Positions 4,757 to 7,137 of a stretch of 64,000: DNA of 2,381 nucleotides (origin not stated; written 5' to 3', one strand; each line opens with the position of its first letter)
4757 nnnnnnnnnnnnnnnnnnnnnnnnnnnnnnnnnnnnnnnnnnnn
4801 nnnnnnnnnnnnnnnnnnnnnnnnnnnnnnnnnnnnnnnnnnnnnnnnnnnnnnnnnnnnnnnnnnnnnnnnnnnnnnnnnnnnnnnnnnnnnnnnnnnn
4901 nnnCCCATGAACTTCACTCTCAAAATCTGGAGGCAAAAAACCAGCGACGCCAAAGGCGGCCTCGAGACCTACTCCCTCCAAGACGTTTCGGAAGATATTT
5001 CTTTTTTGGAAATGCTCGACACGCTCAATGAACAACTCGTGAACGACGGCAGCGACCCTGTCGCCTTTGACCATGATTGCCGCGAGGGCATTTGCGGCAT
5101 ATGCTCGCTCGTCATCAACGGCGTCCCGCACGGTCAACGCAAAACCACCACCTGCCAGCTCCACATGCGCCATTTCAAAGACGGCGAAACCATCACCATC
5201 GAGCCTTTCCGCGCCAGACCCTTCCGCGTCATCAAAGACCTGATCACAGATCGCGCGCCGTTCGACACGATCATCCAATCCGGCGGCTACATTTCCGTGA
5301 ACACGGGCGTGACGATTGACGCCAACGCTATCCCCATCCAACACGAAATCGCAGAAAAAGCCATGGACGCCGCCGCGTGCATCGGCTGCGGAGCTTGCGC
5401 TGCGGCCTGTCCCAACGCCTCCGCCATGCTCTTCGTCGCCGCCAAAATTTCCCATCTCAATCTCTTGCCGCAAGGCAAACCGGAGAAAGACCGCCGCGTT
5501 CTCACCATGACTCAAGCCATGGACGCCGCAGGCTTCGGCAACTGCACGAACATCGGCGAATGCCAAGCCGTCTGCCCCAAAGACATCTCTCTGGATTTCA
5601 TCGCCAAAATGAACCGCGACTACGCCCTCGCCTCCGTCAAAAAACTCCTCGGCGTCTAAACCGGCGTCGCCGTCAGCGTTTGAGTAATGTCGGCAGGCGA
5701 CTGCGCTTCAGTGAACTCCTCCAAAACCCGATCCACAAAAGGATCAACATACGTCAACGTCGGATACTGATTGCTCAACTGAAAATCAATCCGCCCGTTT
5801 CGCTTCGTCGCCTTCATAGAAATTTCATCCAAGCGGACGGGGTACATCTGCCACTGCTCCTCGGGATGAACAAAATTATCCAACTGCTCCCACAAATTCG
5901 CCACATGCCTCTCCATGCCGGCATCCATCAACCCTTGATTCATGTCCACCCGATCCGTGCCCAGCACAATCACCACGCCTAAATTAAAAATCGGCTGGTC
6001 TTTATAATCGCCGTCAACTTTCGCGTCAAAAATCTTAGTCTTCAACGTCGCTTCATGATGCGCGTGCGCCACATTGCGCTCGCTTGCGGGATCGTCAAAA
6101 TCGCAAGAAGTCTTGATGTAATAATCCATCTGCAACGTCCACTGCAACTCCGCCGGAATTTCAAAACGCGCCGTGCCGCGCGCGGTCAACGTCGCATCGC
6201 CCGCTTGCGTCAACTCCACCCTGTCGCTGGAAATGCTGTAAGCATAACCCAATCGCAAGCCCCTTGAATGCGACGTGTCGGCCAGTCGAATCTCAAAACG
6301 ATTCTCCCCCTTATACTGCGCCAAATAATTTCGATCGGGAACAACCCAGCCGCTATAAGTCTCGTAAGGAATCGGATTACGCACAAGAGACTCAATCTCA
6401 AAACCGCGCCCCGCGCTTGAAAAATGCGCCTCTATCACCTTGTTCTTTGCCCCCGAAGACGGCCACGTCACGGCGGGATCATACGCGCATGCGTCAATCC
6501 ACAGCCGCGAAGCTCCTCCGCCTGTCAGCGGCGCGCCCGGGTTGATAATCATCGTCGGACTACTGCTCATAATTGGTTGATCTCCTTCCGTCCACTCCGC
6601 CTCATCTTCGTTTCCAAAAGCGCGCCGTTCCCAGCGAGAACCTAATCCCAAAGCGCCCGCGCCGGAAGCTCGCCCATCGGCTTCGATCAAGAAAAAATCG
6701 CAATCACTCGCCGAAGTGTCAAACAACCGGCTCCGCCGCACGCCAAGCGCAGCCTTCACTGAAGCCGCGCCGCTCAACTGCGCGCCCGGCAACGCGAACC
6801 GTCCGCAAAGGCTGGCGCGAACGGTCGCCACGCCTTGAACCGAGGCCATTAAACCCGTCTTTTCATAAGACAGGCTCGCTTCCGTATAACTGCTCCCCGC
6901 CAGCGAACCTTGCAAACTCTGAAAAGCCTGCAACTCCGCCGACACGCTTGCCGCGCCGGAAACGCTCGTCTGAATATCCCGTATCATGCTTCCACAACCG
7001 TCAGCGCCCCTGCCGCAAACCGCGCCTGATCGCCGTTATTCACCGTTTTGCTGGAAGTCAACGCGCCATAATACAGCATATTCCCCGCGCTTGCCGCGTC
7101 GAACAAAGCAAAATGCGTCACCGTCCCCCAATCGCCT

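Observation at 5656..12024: Orphan phage-virion module between sdhCAB and nadE with no portal, terminase, integrase or lysis genes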

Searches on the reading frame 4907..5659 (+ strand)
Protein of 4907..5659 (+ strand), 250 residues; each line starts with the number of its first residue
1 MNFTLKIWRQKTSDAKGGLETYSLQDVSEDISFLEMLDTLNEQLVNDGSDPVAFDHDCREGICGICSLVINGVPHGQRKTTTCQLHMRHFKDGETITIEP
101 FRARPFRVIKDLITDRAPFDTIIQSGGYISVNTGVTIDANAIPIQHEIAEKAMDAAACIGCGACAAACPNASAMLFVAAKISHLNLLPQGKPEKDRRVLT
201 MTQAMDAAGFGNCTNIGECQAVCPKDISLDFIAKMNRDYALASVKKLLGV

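Call 102: search_protein_families(library=pfam, proteins=[window:4907-5659:+], max_evalue=0.00001)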
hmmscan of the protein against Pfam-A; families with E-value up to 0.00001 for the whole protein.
window:4907-5659:+ (250 aa): 7 families
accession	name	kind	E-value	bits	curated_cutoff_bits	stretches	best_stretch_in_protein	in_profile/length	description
PF13085.11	Fer2_3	-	3.3e-22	78.9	27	1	4-119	1-105/107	2Fe-2S iron-sulfur cluster binding domain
PF13183.11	Fer4_8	-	8.6e-10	39.5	27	1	155-227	2-68/68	4Fe-4S dicluster domain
PF12838.12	Fer4_7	-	6.8e-09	36.5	27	1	158-227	2-52/52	4Fe-4S dicluster domain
PF13237.11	Fer4_10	-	1.7e-08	34.7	25.5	1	154-224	5-53/53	4Fe-4S dicluster domain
PF13534.11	Fer4_17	-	3.3e-07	31.2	22.2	0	149-170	37-58/61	4Fe-4S dicluster domain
PF13187.11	Fer4_9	-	1.5e-06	28.6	27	0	148-170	30-49/52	4Fe-4S dicluster domain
PF00037.32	Fer4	-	6.7e-06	26.1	21.1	0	154-170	4-20/24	4Fe-4S binding domain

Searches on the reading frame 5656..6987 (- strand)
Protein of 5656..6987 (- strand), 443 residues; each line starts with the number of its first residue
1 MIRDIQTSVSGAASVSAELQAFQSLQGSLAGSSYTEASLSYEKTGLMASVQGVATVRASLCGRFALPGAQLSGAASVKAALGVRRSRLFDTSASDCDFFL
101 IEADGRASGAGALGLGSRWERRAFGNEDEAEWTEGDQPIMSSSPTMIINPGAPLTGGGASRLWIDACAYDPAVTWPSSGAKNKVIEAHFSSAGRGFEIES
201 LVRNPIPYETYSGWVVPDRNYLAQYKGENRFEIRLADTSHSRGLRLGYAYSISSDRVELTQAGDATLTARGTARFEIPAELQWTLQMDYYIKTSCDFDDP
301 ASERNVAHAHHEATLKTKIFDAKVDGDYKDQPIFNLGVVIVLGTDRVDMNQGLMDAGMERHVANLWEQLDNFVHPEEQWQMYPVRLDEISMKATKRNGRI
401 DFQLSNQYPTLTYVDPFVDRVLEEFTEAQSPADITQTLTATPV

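Call 4: search_protein_families(library=pfam, proteins=[window:5656-6987:-], max_evalue=1)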
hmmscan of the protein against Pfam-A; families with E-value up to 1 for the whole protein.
window:5656-6987:- (443 aa): 1 family
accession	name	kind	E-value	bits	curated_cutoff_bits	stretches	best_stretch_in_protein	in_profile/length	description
PF15536.11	Ntox3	-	0.094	13.2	26.9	1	30-74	2-46/133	Bacterial toxin 3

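Call 5: search_protein_families(library=phrogs, proteins=[window:5656-6987:-], max_evalue=1)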
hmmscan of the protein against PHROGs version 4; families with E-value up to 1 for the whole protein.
window:5656-6987:- (443 aa): 0 families

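Call 59: search_protein_representatives(protein=window:5656-6987:-)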
Query: 443 residues. Proteins with E-value up to 0.001 (for the whole library): 13; up to 1e-10: 11; up to 1e-30: 1. The best 13 are listed.
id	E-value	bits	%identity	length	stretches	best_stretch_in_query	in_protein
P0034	3.6e-130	451.1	52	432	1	2-443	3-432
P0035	1.4e-30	123.0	37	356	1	93-423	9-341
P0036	1.5e-25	106.4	37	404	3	348-424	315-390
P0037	1.4e-24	103.2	42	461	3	217-308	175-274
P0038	2.0e-22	96.1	37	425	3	216-319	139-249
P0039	4.1e-22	95.1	38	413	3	223-306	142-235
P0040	3.3e-21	92.1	35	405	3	221-319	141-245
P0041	5.3e-19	84.8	34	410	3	217-319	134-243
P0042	2.0e-18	82.9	42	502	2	92-181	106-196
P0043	8.3e-16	74.3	35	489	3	10-204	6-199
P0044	4.8e-15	71.8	35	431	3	221-317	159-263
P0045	6.0e-09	51.7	52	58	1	386-441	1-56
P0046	7.4e-09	51.4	35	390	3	279-316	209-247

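Call 62: find_encoding_contigs(protein=P0035, flank=10000, max_places=2)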
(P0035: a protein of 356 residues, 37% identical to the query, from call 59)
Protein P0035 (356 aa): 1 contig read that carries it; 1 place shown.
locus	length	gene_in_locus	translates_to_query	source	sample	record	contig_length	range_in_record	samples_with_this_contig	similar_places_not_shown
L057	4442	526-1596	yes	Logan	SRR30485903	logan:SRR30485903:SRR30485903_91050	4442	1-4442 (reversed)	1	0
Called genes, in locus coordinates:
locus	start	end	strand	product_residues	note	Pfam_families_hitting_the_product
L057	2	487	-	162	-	?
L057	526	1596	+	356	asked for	-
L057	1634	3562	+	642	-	-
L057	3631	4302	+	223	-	-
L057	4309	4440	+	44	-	?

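Call 63: find_encoding_contigs(protein=P0037, flank=10000, max_places=2)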
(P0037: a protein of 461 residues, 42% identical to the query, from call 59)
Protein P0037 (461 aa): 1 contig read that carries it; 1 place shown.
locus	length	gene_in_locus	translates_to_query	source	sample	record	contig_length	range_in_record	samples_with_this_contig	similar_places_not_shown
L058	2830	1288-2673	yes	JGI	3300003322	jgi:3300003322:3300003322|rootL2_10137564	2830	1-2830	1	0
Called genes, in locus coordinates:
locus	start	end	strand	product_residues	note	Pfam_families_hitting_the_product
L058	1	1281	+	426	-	?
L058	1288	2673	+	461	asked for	-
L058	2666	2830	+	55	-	?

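Call 64: search_protein_families(library=padloc, proteins=[window:5656-6987:-], max_evalue=0.1)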
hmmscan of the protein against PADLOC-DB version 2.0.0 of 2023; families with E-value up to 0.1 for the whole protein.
window:5656-6987:- (443 aa): 0 families

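Call 65: search_protein_families(library=ncbifam, proteins=[window:5656-6987:-], max_evalue=0.1)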
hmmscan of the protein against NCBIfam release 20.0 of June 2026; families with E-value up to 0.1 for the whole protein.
window:5656-6987:- (443 aa): 0 families

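Call 66: predict_structure(alignment_id=A5)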
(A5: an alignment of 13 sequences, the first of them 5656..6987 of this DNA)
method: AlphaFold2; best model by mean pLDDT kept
length: 443 residues; sequences in the alignment: 13
mean_pLDDT: 62.9   pTM: 0.56
mean pLDDT of the five models: 62.9, 62.2, 60.4, 60.3, 58.6
residues with pLDDT >= 90: 70; 70-90: 143; 50-70: 59; < 50: 171
segments of 3 or more residues with pLDDT < 50: 1-117, 119-124, 126-160, 335-341, 440-443
pLDDT, mean of each block of 10 residues (from residue 1): 26 29 32 29 31 29 31 39 37 37 39 44 45 45 33 36 62 71 86 72 83 79 89 87 89 92 62 80 92 86 85 90 75 49 67 89 85 68 74 91 84 86 73 68 41
secondary structure, 60 per line:
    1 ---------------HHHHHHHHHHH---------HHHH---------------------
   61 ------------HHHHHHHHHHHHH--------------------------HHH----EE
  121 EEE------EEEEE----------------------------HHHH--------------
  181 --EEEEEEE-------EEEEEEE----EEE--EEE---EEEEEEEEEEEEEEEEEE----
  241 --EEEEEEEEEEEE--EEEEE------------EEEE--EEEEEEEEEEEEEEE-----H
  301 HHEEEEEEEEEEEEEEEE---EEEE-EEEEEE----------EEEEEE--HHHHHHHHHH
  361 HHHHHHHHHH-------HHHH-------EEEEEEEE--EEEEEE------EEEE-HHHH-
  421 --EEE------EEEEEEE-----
elements in order: H16-26 H36-39 H73-85 E119-123 E130-134 H163-166 E183-189 E197-203 E208-210 E213-215 E219-236 E243-254 E257-261 E274-277 E280-294 E303-318 E322-325 E327-332 E343-348 H351-370 H378-381 E389-396 E399-404 E411-414 H416-419 E423-425 E432-438

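Call 68: fold_search(model_id=the predicted structure, library=pdb)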
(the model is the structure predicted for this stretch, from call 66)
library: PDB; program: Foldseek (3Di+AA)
matches with E <= 10: 689; with E <= 0.001: 0
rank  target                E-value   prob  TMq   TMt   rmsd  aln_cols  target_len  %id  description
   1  8jyw_A                1.8e-02  0.08  0.07  0.12  32.8       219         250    9  Cryo-EM structure of the gasdermin pore from Trichoplax adhaerens (released 2024-05-01)
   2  9h5m_A                3.7e-02  0.06  0.07  0.10  28.1       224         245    8  Cryo-EM structure of Gasdermin-E (released 2025-11-05)
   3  9r6p_A                5.2e-02  0.18  0.12  0.05  17.7       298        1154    8  Porcine hemagglutinating encephalomyelitis virus (PHEV) Spike protein in the closed conformation bound to 9-O-Ac-Sia. (released 2025-08-06)
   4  2jd4_A                6.1e-02  0.06  0.08  0.09  34.1       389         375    7  Mouse laminin alpha1 chain, domains LG4-5 (released 2007-02-27)
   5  8a1d_A                6.8e-02  0.07  0.07  0.06  40.0       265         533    6  Structure of murine perforin-2 (Mpeg1) pore in ring form (released 2022-07-20)
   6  7sb4_C                9.4e-02  0.09  0.09  0.04  18.6       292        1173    7  Structure of OC43 spike in complex with polyclonal Fab2 (Donor 1412) (released 2022-05-04)
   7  9a84_A                9.9e-02  0.05  0.08  0.12  29.6       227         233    8  52-mer bacterial gasdermin pore model from Vitiosangium sp. (released 2024-03-22)
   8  8jsd                  1.0e-01  0.41  0.16  0.25  15.9       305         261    8  Alginate lyase mutant-D180G (released 2024-06-26)
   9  8jt4                  1.0e-01  0.41  0.16  0.24  16.2       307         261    7  Substrate -binding mode guided protein design of alginate lyase FlAlyA for altered end-product distribution (released 2024-06-26)
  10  5y33                  1.0e-01  0.35  0.15  0.23  18.9       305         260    8  Crystal structure of alginate lyase from Flavobacterium sp. UMI-01 reveals polymannuronate specificity (released 2018-07-04)
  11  5ik7_B                1.0e-01  0.06  0.09  0.10  33.6       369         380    5  Laminin A2LG45 I-form, Apo. (released 2016-08-10)
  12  3ajy_A                1.2e-01  0.69  0.17  0.45  15.5       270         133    7  Crystal Structure of Ancestral Congerin Con-anc (released 2011-05-18)
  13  8sl0                  1.2e-01  0.04  0.08  0.12  30.5       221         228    8  Structure of a bacterial gasdermin slinky-like oligomer (released 2023-05-17)
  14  5ly8                  1.2e-01  0.08  0.11  0.18  21.0       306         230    8  Structure of the CBM2 module of Lactobacillus casei BL23 phage J-1 evolved Dit. (released 2017-03-22)
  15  5ik4                  1.2e-01  0.04  0.08  0.09  32.9       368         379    5  Laminin A2LG45 C-form, Apo. (released 2016-08-10)
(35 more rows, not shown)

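Call 70: fold_search(model_id=the predicted structure, library=viral)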
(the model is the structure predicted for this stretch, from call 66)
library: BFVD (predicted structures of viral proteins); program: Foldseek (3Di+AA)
matches with E <= 10: 277; with E <= 0.001: 0
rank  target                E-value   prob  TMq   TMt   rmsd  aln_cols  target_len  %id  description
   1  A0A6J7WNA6            1.0e-02  0.09  0.06  0.06  30.6       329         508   15  Bacteriophage lambda, Stf, side tail fibre-repeat-2 [uncultured Caudovirales phage]
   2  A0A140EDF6            1.4e-02  0.30  0.12  0.17  31.1       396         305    9  (no name in the UniProt tables at hand)
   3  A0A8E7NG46            1.8e-02  0.11  0.08  0.06  29.9       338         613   12  (no name in the UniProt tables at hand)
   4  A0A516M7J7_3          2.5e-02  0.07  0.06  0.03  31.3       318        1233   10  (no name in the UniProt tables at hand)
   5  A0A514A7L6            3.7e-02  0.05  0.09  0.06  55.3       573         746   13  (no name in the UniProt tables at hand)
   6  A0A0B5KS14            4.1e-02  0.03  0.07  0.03  36.4       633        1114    9  Glycoprotein [Sanxia Water Strider Virus 1]
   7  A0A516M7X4            4.5e-02  0.05  0.06  0.05  45.7       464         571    9  (no name in the UniProt tables at hand)
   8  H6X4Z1                4.5e-02  0.04  0.05  0.04  33.1       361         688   12  Putative structural protein [Klebsiella phage vB_KleM_RaK2]
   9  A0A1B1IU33            5.1e-02  0.05  0.06  0.03  39.2       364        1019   12  (no name in the UniProt tables at hand)
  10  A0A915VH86            5.3e-02  0.06  0.07  0.08  28.0       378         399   10  (no name in the UniProt tables at hand)
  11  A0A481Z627            5.6e-02  0.06  0.06  0.05  30.0       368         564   10  Uncharacterized protein [Pithovirus LCPAC201]
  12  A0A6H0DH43            6.3e-02  0.13  0.09  0.10  20.0       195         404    7  Maturation protein [Mawson virus]
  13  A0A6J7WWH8            7.8e-02  0.04  0.06  0.03  26.6       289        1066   10  Collagen triple helix repeat [uncultured Caudovirales phage]
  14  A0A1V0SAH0            8.2e-02  0.07  0.06  0.11  25.8       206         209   10  Collagen triple helix repeat motif-containing protein [Catovirus CTV1]
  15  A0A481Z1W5            8.2e-02  0.04  0.06  0.06  40.8       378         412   13  Uncharacterized protein [Pithovirus LCPAC001]
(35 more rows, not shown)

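Call 114: find_encoding_contigs(protein=P0036, flank=10000, max_places=2)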
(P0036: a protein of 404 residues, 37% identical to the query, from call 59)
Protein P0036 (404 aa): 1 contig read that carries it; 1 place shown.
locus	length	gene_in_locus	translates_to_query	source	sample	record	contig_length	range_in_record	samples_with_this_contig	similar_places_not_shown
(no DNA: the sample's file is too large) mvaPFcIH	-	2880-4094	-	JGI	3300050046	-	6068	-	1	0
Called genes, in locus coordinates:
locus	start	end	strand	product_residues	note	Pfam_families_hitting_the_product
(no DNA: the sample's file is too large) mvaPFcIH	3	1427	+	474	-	?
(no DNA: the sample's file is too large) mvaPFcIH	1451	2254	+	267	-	PF23140:Gp80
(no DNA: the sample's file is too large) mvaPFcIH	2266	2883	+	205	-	-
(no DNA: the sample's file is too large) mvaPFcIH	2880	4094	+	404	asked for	-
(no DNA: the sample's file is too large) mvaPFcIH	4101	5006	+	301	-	-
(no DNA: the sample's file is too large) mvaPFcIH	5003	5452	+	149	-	-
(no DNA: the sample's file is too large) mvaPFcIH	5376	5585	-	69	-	-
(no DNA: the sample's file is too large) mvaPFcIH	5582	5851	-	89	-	-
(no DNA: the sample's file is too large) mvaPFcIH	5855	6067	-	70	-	?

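Call 115: find_encoding_contigs(protein=P0043, flank=10000, max_places=2)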
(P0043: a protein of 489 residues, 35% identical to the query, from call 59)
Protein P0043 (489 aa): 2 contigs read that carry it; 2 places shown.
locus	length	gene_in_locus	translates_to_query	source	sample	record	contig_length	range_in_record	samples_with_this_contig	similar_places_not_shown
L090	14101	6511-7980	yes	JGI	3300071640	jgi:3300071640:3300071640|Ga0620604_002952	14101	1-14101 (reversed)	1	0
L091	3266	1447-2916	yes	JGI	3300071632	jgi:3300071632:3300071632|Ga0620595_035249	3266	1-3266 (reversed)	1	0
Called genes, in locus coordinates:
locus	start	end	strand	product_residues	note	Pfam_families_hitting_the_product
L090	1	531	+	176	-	?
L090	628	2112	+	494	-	PF13252:Phage_capsid_3 (faint)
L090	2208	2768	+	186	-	PF07498:Rho_N (weak)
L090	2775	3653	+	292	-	-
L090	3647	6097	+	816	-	-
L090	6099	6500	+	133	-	PF23140:Gp80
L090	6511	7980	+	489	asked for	-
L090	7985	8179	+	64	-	-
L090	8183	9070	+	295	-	-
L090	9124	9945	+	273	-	-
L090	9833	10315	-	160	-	PF01047:MarR (weak), PF12802:MarR_2 (faint), PF24034:DUF7343 (faint)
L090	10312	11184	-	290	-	-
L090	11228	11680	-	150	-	-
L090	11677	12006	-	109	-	-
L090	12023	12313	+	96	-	-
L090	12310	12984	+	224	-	PF16473:Rv2179c-like (faint), PF00929:RNase_T (faint)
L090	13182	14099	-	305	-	?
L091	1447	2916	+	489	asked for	-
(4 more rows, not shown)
